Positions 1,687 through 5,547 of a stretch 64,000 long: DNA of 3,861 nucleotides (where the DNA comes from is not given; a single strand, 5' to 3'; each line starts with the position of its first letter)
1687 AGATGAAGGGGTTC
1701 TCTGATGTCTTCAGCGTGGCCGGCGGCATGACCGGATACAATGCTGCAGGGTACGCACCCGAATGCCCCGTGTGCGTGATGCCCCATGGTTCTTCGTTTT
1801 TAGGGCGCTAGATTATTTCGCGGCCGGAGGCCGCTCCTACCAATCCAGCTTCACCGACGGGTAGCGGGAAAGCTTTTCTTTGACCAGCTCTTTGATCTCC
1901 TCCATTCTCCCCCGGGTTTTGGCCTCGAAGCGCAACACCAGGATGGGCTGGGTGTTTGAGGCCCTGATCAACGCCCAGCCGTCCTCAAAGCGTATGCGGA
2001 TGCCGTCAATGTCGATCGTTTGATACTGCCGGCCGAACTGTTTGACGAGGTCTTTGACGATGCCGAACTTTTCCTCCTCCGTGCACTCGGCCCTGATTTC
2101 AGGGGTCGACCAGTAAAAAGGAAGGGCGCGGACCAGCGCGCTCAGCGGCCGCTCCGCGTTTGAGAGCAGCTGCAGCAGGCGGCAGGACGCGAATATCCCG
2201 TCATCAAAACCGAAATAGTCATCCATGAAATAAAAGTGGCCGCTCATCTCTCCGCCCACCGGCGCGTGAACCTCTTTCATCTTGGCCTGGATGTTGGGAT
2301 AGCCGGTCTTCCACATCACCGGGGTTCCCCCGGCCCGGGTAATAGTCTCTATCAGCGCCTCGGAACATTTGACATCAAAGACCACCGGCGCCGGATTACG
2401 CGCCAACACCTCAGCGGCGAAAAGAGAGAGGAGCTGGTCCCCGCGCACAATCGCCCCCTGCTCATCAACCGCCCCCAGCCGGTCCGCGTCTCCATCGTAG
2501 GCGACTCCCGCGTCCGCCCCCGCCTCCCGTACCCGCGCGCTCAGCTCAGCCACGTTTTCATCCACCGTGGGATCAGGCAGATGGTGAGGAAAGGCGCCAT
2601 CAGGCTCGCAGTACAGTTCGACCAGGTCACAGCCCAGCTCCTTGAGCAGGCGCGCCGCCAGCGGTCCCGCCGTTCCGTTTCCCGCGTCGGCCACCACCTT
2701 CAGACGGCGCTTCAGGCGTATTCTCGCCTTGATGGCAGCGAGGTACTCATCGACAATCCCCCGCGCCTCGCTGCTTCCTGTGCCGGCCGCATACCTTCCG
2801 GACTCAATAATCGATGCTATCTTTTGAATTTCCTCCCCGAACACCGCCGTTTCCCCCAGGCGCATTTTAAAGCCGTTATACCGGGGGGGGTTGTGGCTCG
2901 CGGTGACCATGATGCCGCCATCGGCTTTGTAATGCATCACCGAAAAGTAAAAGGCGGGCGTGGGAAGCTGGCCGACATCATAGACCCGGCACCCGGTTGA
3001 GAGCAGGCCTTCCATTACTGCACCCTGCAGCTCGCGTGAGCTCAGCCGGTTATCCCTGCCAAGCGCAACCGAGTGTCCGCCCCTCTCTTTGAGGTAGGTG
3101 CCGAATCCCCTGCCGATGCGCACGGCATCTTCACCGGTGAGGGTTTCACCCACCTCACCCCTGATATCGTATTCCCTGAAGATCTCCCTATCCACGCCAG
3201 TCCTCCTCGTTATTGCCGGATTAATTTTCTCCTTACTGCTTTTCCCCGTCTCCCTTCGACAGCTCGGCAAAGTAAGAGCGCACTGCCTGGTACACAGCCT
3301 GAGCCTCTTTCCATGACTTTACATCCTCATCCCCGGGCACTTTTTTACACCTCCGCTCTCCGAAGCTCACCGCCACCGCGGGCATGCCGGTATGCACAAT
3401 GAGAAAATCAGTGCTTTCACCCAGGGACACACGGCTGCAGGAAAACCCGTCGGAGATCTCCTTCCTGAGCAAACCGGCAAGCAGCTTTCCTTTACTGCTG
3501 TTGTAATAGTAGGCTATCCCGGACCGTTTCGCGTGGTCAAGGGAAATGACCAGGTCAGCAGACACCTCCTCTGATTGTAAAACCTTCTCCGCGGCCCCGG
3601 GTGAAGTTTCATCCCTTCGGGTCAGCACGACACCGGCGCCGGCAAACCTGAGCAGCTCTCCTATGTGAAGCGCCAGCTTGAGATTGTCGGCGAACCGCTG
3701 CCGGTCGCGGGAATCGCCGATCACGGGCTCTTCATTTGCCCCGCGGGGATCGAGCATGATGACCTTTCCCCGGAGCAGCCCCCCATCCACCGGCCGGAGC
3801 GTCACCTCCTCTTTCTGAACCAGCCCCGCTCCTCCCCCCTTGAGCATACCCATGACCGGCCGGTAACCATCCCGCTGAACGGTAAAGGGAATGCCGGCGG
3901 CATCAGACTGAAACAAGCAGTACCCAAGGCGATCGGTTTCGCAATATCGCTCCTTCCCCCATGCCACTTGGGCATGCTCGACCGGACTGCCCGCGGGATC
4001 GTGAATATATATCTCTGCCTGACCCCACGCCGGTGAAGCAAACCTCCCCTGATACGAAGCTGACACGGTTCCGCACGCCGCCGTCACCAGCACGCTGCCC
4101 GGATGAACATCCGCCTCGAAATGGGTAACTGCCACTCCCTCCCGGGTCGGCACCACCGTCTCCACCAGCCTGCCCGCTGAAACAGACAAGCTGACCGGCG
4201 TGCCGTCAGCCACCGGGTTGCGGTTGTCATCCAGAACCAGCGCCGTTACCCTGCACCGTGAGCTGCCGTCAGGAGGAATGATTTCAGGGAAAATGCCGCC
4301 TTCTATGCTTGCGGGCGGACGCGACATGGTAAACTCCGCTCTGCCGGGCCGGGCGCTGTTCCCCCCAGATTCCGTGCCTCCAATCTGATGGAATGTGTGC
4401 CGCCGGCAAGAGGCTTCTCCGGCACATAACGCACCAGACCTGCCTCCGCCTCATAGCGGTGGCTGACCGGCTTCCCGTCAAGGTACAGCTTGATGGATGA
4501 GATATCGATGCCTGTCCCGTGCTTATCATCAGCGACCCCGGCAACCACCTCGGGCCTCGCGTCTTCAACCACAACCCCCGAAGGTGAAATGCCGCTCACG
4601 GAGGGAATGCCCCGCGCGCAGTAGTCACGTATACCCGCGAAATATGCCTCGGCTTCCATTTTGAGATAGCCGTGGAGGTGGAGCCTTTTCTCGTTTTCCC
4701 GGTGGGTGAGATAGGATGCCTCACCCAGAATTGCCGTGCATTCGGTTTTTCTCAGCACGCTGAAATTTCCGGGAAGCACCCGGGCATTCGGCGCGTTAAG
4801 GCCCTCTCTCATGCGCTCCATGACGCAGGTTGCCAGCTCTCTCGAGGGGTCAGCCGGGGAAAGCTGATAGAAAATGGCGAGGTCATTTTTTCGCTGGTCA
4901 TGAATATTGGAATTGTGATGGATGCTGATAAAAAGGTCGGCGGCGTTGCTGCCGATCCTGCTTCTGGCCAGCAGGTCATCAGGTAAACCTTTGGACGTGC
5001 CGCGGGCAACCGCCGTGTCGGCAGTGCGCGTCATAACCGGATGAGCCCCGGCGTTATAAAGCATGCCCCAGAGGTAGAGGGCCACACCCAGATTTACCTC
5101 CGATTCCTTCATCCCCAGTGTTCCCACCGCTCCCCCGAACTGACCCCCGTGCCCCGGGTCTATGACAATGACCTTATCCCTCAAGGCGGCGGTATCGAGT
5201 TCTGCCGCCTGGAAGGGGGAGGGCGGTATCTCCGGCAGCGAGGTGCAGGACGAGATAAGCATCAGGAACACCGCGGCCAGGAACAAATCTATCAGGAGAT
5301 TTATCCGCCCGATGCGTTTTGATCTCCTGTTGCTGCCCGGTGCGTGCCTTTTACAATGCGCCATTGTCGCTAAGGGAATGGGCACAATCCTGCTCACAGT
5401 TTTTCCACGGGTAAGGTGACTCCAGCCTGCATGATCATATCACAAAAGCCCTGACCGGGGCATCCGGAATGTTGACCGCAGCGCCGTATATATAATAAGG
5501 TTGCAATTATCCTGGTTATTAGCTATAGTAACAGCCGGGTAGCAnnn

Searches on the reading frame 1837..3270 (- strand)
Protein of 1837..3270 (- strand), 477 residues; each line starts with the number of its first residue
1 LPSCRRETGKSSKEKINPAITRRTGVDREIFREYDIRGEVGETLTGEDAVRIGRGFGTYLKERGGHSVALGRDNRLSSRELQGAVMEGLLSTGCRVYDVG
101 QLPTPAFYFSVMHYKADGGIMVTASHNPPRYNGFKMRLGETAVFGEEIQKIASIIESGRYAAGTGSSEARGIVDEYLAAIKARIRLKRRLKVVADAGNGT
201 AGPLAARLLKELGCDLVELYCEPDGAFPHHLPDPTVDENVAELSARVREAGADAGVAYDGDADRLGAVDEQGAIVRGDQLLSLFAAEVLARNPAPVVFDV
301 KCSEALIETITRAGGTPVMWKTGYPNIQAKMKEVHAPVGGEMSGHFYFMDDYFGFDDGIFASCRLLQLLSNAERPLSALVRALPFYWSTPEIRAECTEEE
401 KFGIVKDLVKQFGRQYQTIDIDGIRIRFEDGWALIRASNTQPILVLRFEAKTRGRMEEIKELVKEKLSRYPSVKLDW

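Call 60: search_protein_families(library=pfam, proteins=[window:1837-3270:-], max_evalue=0.00001)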
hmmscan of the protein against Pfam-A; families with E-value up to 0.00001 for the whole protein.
window:1837-3270:- (477 aa): 4 families
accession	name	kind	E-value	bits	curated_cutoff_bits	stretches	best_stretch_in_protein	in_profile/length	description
PF02878.22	PGM_PMM_I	-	1.3e-40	138.7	22.5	1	29-158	2-134/138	Phosphoglucomutase/phosphomannomutase, alpha/beta/alpha domain I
PF02879.22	PGM_PMM_II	-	1.2e-28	100.1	29.3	1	174-272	1-103/103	Phosphoglucomutase/phosphomannomutase, alpha/beta/alpha domain II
PF02880.22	PGM_PMM_III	-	1.2e-22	80.6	20.7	1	277-383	2-111/115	Phosphoglucomutase/phosphomannomutase, alpha/beta/alpha domain III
PF00408.26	PGM_PMM_IV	-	7.1e-14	52.1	23.1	1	391-464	1-66/68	Phosphoglucomutase/phosphomannomutase, C-terminal domain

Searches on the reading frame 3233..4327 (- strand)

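Call 60: search_protein_families(library=pfam, proteins=[window:3233-4327:-], max_evalue=0.00001)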
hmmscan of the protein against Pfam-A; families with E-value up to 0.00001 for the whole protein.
window:3233-4327:- (364 aa): 2 families
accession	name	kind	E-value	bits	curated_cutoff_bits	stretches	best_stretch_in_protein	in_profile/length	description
PF01520.23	Amidase_3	-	1.2e-07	32.4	27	1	215-323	26-144/174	N-acetylmuramoyl-L-alanine amidase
PF02369.22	Big_1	-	5.6e-07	30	34.9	0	18-95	12-91/93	Bacterial Ig-like domain (group 1)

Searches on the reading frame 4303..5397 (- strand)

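Call 60: search_protein_families(library=pfam, proteins=[window:4303-5397:-], max_evalue=0.00001)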
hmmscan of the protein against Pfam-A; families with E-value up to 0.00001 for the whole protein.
window:4303-5397:- (364 aa): 1 family
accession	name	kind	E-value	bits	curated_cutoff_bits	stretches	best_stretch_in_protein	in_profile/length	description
PF01520.23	Amidase_3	-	2.6e-31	109.4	27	1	77-257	1-173/174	N-acetylmuramoyl-L-alanine amidase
